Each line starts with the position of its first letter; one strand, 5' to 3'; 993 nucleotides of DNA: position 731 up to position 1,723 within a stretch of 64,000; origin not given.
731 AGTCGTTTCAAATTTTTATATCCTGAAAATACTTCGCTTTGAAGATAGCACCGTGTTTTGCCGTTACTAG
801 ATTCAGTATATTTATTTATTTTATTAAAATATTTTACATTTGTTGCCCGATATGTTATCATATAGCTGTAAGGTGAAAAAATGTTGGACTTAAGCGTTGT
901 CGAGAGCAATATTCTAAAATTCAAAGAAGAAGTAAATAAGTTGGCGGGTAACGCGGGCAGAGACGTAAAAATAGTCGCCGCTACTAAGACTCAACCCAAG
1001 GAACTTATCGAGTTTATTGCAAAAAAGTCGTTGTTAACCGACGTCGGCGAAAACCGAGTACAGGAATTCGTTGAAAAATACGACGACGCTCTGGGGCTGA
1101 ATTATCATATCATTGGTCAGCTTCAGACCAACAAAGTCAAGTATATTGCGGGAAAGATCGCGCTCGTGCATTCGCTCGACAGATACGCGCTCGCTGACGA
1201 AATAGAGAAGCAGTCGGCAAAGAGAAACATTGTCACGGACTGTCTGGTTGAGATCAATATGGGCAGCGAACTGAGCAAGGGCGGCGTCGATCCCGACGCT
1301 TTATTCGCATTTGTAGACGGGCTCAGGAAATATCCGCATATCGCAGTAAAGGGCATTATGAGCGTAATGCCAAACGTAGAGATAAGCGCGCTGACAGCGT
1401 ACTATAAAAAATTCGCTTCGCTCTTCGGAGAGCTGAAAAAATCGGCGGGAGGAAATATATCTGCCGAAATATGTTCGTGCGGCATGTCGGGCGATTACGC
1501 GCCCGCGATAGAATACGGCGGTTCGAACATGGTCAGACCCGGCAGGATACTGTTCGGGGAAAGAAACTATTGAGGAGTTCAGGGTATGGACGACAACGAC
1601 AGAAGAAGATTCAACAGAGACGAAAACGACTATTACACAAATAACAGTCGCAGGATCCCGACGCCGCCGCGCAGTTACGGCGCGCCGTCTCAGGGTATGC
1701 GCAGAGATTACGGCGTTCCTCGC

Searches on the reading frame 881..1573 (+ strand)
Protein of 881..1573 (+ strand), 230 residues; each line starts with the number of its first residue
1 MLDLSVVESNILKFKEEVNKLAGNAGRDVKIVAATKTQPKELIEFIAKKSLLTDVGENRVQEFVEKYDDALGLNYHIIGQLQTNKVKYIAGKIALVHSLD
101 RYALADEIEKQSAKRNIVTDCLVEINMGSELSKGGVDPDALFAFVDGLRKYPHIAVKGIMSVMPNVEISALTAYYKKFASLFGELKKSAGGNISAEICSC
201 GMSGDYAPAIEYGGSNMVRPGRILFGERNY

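Call 64: find_encoding_contigs(protein=window:881-1573:+, flank=10000, max_places=2)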
Protein window:881-1573:+ (230 aa): 22 contigs read that carry it; 2 places shown.
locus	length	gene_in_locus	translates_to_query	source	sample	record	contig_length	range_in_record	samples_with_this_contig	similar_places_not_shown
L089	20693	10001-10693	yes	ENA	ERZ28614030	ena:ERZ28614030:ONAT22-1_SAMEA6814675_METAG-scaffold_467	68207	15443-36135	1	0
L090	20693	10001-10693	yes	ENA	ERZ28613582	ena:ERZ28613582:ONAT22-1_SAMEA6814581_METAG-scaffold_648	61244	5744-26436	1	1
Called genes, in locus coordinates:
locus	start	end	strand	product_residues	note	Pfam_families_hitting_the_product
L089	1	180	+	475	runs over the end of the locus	PF02749:QRPTase_N (faint), PF17767:NAPRTase_N, PF04095:NAPRTase (weak), PF17956:NAPRTase_C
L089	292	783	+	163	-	PF05103:DivIVA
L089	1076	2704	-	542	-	PF00118:Cpn60_TCP1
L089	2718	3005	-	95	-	PF00166:Cpn10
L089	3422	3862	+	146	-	PF00583:Acetyltransf_1, PF13302:Acetyltransf_3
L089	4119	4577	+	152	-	PF00383:dCMP_cyt_deam_1, PF14437:MafB19-deam, PF14439:Bd3614-deam (weak)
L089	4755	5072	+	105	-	-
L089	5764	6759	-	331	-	-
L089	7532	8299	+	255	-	PF01522:Polysacc_deac_1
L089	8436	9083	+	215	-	PF00436:SSB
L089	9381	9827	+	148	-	-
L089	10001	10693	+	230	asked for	PF01168:Ala_racemase_N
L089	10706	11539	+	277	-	PF04472:SepF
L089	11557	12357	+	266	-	PF01252:Peptidase_A8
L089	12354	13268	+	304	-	PF01479:S4, PF00849:PseudoU_synth_2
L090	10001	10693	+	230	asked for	PF01168:Ala_racemase_N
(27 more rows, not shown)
